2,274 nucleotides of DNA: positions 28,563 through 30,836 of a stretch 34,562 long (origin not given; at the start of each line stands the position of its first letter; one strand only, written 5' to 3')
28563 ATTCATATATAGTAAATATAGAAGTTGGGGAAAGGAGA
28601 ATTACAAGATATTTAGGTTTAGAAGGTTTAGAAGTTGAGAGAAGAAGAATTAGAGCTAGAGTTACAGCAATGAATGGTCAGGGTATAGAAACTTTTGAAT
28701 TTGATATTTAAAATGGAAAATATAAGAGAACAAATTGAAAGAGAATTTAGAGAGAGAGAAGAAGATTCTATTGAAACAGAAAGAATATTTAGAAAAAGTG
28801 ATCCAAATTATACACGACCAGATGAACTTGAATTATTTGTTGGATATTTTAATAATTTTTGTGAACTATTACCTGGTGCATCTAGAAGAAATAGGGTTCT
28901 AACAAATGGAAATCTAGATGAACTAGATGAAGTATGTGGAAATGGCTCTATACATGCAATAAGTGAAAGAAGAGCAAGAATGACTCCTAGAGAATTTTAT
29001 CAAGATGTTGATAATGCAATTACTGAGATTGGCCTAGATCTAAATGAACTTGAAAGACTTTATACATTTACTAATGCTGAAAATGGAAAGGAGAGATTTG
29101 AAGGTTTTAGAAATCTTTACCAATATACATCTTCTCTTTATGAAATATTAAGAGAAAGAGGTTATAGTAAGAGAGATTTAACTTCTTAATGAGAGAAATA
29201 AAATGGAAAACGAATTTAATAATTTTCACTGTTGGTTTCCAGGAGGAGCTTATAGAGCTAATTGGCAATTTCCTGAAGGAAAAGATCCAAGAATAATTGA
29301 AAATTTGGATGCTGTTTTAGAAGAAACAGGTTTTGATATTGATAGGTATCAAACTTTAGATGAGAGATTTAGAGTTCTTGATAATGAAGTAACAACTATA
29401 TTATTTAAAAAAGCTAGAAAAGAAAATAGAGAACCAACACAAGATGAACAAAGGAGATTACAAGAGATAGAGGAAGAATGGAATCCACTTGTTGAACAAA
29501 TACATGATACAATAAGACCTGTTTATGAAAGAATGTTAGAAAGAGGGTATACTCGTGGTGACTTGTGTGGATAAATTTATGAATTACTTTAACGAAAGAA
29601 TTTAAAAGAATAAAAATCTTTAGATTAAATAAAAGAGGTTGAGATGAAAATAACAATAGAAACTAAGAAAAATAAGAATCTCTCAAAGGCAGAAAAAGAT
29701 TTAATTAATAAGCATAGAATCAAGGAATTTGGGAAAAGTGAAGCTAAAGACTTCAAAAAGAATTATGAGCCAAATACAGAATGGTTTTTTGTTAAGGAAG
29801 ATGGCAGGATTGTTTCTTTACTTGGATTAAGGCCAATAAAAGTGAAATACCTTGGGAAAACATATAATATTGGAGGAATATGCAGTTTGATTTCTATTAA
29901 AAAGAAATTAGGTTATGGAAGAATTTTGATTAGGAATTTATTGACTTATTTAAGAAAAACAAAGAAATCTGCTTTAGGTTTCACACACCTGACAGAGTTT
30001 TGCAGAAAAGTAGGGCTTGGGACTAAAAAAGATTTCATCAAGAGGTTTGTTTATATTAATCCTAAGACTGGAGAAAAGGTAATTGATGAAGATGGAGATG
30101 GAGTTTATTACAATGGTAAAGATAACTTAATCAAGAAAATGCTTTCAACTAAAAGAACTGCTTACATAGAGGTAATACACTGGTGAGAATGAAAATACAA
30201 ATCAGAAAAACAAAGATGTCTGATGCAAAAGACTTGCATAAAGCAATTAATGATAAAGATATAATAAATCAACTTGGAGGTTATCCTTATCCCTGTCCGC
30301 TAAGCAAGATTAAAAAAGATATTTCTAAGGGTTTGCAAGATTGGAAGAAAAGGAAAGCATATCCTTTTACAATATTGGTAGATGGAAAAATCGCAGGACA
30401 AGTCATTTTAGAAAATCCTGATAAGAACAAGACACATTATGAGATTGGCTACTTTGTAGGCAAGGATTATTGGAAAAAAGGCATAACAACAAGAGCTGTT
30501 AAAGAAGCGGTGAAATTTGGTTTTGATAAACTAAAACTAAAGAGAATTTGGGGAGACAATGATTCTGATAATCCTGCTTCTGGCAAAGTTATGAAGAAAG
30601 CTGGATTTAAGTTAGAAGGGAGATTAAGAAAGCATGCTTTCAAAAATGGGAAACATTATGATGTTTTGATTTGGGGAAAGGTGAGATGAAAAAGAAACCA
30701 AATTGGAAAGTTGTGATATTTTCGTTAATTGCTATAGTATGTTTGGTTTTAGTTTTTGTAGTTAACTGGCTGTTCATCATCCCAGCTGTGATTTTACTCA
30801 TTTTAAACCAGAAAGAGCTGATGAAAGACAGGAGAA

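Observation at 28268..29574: Three-gene cassette of orphan proteins almost devoid of lysine (57 Arg : 7 Lys)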

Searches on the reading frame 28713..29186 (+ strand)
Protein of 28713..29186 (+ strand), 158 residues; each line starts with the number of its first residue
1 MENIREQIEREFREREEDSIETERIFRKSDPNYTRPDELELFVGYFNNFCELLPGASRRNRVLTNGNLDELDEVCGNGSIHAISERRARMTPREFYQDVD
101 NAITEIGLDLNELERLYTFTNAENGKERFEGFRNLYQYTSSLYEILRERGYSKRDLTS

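Call 4: search_protein_families(library=pfam, proteins=[window:28713-29186:+], max_evalue=1)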
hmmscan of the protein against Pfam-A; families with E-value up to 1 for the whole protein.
window:28713-29186:+ (158 aa): 1 family
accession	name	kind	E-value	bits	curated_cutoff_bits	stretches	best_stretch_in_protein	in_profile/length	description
PF11836.14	Phage_TAC_11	-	0.19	12.3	27.8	1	57-90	11-43/96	Phage tail tube protein, GTA-gp10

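Call 5: search_protein_families(library=ncbifam, proteins=[window:28713-29186:+], max_evalue=1)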
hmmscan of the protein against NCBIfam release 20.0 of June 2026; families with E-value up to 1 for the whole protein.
window:28713-29186:+ (158 aa): 0 families

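Call 6: search_protein_families(library=phrogs, proteins=[window:28713-29186:+], max_evalue=1)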
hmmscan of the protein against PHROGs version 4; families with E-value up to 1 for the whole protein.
window:28713-29186:+ (158 aa): 1 family
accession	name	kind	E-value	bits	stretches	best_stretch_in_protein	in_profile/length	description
phrog_11216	-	unknown function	0.27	12.2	1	126-156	24-54/65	-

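Call 7: search_protein_families(library=padloc, proteins=[window:28713-29186:+], max_evalue=1)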
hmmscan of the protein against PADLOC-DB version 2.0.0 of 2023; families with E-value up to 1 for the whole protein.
window:28713-29186:+ (158 aa): 0 families

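Call 12: find_homologous_proteins(query=window:28713-29186:+, max_evalue=0.01)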
Query window:28713-29186:+ (158 aa): 1 proteins with E <= 0.01 among 46 candidates.
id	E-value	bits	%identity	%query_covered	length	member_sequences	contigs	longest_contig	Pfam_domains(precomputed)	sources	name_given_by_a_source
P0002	1.0e-97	342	100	100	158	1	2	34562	-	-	-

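Call 25: search_solved_structures(query=window:28713-29186:+, max_evalue=10)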
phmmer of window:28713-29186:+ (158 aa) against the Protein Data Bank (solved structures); distinct sequences matched with E-value up to 10: 1.
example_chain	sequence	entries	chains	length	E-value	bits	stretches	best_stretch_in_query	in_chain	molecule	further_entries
2f84_A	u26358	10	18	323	0.65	13.3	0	3-54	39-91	orotidine monophosphate decarboxylase | Orotidine-monophosphate-decarboxylase | Orotidine 5'-phosphate decarboxylase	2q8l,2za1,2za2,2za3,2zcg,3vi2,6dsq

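Call 34: find_homologous_proteins(query=A2, max_evalue=0.001)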
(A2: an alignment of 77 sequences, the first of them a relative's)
Query A2 (77 sequences) (158 aa, profile of the alignment): 4 proteins with E <= 0.001 among 1604 candidates.
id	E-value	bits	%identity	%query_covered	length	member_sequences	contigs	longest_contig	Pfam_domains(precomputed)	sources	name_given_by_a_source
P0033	5.0e-24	103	37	22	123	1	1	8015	-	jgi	-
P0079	5.6e-22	96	32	14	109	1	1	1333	-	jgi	-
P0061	1.5e-16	79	40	16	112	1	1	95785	-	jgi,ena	jgi:hypothetical protein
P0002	1.3e-14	72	100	100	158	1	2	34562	-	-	-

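Call 51: search_protein_families(library=pfam, alignment_id=A2, max_evalue=0.1)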
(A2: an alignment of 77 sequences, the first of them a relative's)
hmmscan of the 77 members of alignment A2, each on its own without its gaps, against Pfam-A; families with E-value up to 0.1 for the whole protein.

A. member 1, P0002 (158 aa): 0 families

B. families by the number of members that match (of 77 scanned): 50 families (the first 25 are shown)
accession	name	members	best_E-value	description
PF15011.11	CA109-like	3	0.021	Ribosome biogenesis protein C1orf109-like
PF14407.11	Frankia_peptide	2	0.0074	Ribosomally synthesized peptide prototyped by Frankia Franean1_4349.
PF22721.1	TBP-TOTE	2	0.041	TATA-binding-like protein domain of the TOTE conflict systems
PF01732.22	Mycop_pep_DUF31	1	0.00086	Mycoplasma peptidase (DUF31)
PF01895.24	PhoU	1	0.0011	PhoU domain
PF24028.1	DUF7339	1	0.0017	Domain of unknown function (DUF7339)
PF10392.15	COG5_N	1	0.0027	Conserved oligomeric Golgi complex subunit 5, N-terminal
PF18284.7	DNA_meth_N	1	0.0056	DNA methylase N-terminal domain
PF10789.14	Phage_RpbA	1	0.0057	Phage RNA polymerase binding, RpbA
PF00305.24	Lipoxygenase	1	0.011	Lipoxygenase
PF24704.1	DUF7667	1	0.015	Family of unknown function (DUF7667)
PF24754.1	MavL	1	0.019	Macrodomain effector MavL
PF23571.1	GH3_M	1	0.021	GH3 family central domain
PF10373.15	EST1_DNA_bind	1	0.022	Est1 DNA/RNA binding domain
PF06924.17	DUF1281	1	0.026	Protein of unknown function (DUF1281)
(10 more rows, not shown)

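Call 57: find_related_loci(query=A6, collection=metagenome_contigs, flank=5000)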
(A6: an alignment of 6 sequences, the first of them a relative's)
Query A6 (158 aa) in metagenome_contigs; peptide patterns used: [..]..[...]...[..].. (x = any residue, [..] = any of these).
477 stretches matched a pattern; 8 encode a relative of the query (tblastn E <= 1e-3); 8 distinct loci.
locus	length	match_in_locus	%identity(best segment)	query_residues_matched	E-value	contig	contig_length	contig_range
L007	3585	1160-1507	34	1-152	3e-15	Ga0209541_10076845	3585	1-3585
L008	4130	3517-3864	34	1-152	3e-15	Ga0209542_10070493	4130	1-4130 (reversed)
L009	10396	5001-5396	34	11-157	9e-15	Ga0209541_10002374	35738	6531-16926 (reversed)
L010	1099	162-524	35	42-158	2e-12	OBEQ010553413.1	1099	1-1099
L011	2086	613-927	34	45-158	2e-11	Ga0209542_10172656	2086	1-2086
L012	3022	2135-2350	34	84-156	1e-9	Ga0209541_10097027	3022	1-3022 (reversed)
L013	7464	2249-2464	34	84-156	5e-9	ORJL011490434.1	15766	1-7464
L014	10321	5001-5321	27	45-156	1e-8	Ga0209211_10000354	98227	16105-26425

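Call 73: search_solved_structures(query=A4, max_evalue=1)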
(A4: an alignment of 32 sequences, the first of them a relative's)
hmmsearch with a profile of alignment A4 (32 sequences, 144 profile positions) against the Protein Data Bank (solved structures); distinct sequences matched with E-value up to 1: 10.
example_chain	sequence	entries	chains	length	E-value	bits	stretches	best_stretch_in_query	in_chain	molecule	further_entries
36qu_H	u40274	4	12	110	0.18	15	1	62-126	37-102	V-type proton ATPase subunit G1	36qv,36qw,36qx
7bqr_A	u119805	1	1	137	0.22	14.8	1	53-110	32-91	Mussoc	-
7y86_A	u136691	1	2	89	0.23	14.6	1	113-139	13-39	UPF0297 protein A7J08_00425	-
1zu4_A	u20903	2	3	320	0.26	14.5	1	66-128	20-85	ftsY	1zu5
7y8z_A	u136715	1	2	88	0.3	14.3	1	113-139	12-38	UPF0297 protein A7J08_00425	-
6tif_B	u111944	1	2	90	0.36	14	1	114-139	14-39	UPF0297 protein lmo1503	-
4yv3_A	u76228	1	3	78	0.56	13.4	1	40-107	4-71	Vimentin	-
4ypc_A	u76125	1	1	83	0.8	12.9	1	40-109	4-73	Vimentin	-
3swk_A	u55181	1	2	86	0.84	12.8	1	39-107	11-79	Vimentin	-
8vl3_A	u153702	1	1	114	0.94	12.7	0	84-115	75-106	De novo designed protein F3 parent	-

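Call 77: find_related_loci(query=A6, collection=viral_contigs, flank=5000)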
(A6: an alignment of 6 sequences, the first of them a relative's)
Query A6 (158 aa) in viral_contigs; peptide patterns used: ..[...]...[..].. (x = any residue, [..] = any of these).
338 stretches matched a pattern, but none encodes a relative of the query by tblastn (E <= 1e-3).

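Call 88: search_protein_families(library=pfam, proteins=[L012:1002-1814:-, L012:652-990:-, L012:47-652:-, L009:5400-6464:-, L009:6497-7510:-, L014:4586-4894:+], max_evalue=0.001)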
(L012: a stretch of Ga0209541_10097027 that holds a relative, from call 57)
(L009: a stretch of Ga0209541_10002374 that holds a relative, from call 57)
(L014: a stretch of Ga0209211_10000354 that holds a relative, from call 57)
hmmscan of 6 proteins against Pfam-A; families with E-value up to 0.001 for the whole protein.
L012:1002-1814:- (270 aa): 0 families

L012:652-990:- (112 aa): 0 families

L012:47-652:- (201 aa): 1 family
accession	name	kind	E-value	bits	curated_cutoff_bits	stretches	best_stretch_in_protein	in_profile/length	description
PF01661.27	Macro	-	6.7e-17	62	22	1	38-159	11-118/118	Macro domain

L009:5400-6464:- (354 aa): 4 families
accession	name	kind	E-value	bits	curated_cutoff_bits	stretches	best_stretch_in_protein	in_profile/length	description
PF01170.24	UPF0020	-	1.7e-12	47.9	22.3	1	165-306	11-166/197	RMKL-like, methyltransferase domain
PF01555.25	N6_N4_Mtase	-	9e-09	36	26.7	1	165-222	165-221/221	DNA methylase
PF13847.12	Methyltransf_31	-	9.7e-06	25.8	27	1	181-305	2-108/145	Methyltransferase domain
PF03602.21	Cons_hypoth95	-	0.00053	20.1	24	1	155-282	16-144/182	Conserved hypothetical protein 95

L009:6497-7510:- (337 aa): 1 family
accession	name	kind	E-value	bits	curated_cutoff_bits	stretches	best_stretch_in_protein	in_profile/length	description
PF00294.29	PfkB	-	4.1e-15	56.3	25.8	1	86-320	59-298/302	pfkB family carbohydrate kinase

L014:4586-4894:+ (103 aa): 0 families

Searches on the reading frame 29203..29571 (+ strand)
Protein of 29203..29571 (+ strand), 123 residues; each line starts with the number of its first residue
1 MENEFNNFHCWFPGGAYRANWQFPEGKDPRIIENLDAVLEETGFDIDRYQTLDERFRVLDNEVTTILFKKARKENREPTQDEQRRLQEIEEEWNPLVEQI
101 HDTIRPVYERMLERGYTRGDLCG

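Call 4: search_protein_families(library=pfam, proteins=[window:29203-29571:+], max_evalue=1)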
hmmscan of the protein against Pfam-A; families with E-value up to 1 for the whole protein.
window:29203-29571:+ (123 aa): 2 families
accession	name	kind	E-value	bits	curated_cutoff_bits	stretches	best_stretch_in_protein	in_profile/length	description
PF22885.1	DUF7020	-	0.05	14.3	25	1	40-116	59-124/131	Domain of unknown function (DUF7020)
PF10344.16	Hobbit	-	0.19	9.2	24.5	1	33-114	975-1043/2372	Hobbit/FMP27/BTLP2 family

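Call 5: search_protein_families(library=ncbifam, proteins=[window:29203-29571:+], max_evalue=1)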
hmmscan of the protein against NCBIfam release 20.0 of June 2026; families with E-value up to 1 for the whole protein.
window:29203-29571:+ (123 aa): 1 family
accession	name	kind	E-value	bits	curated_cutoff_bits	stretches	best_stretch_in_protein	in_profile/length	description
NF053634.1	MonDNAglycDR2438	equivalog_domain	0.13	11.7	400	0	22-52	70-101/219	monofunctional DNA glycosylase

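Call 6: search_protein_families(library=phrogs, proteins=[window:29203-29571:+], max_evalue=1)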
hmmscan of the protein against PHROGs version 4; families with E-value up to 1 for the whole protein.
window:29203-29571:+ (123 aa): 0 families

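Call 7: search_protein_families(library=padloc, proteins=[window:29203-29571:+], max_evalue=1)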
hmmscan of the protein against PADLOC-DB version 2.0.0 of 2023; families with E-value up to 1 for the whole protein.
window:29203-29571:+ (123 aa): 0 families

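Call 26: search_solved_structures(query=window:29203-29571:+, max_evalue=10)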
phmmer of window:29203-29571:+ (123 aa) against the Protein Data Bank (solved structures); distinct sequences matched with E-value up to 10: 5.
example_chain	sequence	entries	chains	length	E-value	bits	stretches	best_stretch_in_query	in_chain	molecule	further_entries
8fuq_A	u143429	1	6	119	0.2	15.1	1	15-62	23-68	Phosphoprotein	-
5mp0_D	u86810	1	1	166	0.45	13.9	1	16-64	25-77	m7GpppN-mRNA hydrolase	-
5qoh_A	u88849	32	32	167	0.46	13.9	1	16-64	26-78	DCP2 (NUDT20)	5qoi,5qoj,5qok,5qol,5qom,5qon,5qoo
5zcr_A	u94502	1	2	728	0.67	13.4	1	34-111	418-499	Maltooligosyl trehalose synthase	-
1nt2_B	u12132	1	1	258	6.3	10.2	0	30-101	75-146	conserved hypothetical protein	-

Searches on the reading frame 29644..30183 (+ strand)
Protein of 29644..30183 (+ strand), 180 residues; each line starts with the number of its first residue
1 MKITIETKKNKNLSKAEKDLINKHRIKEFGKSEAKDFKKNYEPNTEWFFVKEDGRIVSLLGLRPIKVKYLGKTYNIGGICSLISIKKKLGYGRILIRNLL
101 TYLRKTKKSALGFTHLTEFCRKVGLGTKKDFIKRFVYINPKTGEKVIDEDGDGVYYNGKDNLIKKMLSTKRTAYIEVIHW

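Call 4: search_protein_families(library=pfam, proteins=[window:29644-30183:+], max_evalue=1)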
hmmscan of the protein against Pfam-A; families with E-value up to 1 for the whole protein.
window:29644-30183:+ (180 aa): 2 families
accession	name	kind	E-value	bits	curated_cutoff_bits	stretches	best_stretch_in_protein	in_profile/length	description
PF13527.13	Acetyltransf_9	-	8.7e-05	23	25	1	12-109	4-107/127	Acetyltransferase (GNAT) domain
PF00583.31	Acetyltransf_1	-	0.0022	18.7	20.7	1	32-109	19-94/116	Acetyltransferase (GNAT) family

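Call 85: search_protein_families(library=ncbifam, proteins=[window:29644-30183:+], max_evalue=0.01)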
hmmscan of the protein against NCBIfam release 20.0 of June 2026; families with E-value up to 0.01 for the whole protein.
window:29644-30183:+ (180 aa): 0 families

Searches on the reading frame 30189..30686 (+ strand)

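Call 4: search_protein_families(library=pfam, proteins=[window:30189-30686:+], max_evalue=1)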
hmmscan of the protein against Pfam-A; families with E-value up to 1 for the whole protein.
window:30189-30686:+ (166 aa): 5 families
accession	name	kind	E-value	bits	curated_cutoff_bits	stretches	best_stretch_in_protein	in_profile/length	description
PF13302.13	Acetyltransf_3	-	1.7e-23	84.3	25.4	1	4-141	3-138/138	Acetyltransferase (GNAT) domain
PF00583.31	Acetyltransf_1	-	3.9e-13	50.1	20.7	1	49-140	24-116/116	Acetyltransferase (GNAT) family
PF13420.13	Acetyltransf_4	-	4.3e-11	43.5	24.3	1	5-160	1-154/155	Acetyltransferase (GNAT) domain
PF13523.12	Acetyltransf_8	-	0.00021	21.4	27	1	85-145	81-142/145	Acetyltransferase (GNAT) domain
PF13508.13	Acetyltransf_7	-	0.026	15.3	27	1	62-141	8-83/84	Acetyltransferase (GNAT) domain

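Call 85: search_protein_families(library=ncbifam, proteins=[window:30189-30686:+], max_evalue=0.01)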
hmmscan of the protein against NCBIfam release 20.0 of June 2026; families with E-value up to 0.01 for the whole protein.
window:30189-30686:+ (166 aa): 13 families
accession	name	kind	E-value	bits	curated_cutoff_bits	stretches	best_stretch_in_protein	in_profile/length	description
NF007539.0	PRK10151.1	equivalog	5.3e-12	45.7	184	1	53-165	63-175/179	50S ribosomal protein L7/L12-serine acetyltransferase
NF011709.0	PRK15130.1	equivalog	2.9e-10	40.2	218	1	3-158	7-158/186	spermidine N1-acetyltransferase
TIGR03585.1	PseH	equivalog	1.4e-08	34.9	93.1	1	60-161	54-154/156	UDP-4-amino-4,6-dideoxy-N-acetyl-beta-L-altrosamine N-acetyltransferase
NF033151.0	AAC_6p_A10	exception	5.5e-08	33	400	1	75-161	86-173/178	AAC(6')-I family aminoglycoside 6'-N-acetyltransferase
NF033693.0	AAC_6p_Ie_fam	exception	1.2e-07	32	340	1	76-160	88-173/179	AAC(6')-Ie family aminoglycoside N-acetyltransferase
NF007527.0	PRK10140.1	equivalog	3.2e-07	30.4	236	1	63-163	57-159/162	N-acetyltransferase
NF000507.1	AAC_6p_Ie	exception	8e-07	29.2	450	1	77-160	89-173/201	aminoglycoside N-acetyltransferase AAC(6')-Ie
NF008072.0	PRK10809.1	equivalog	1.1e-05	25.3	190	1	86-158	107-179/194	ribosomal protein S5-alanine N-acetyltransferase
NF040503.1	resist_ArsN1a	equivalog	5.6e-05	22.9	170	1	49-163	37-156/159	arsinothricin resistance N-acetyltransferase ArsN1 family A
NF000225.3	AAC_6p_Strep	exception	0.00036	20.5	250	1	60-155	43-141/156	aminoglycoside 6'-N-acetyltransferase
NF000016.1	AAC_6p_Im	exception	0.0014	18.7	350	1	81-161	92-173/178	aminoglycoside N-acetyltransferase AAC(6')-Im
NF000485.1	TlmB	exception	0.0021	17.4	625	1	87-166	88-167/292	bleomycin family antibiotic N-acetyltransferase TlmB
NF040502.1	PPT_acetyltrans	equivalog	0.0064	16.2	300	0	50-163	48-165/183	phosphinothricin N-acetyltransferase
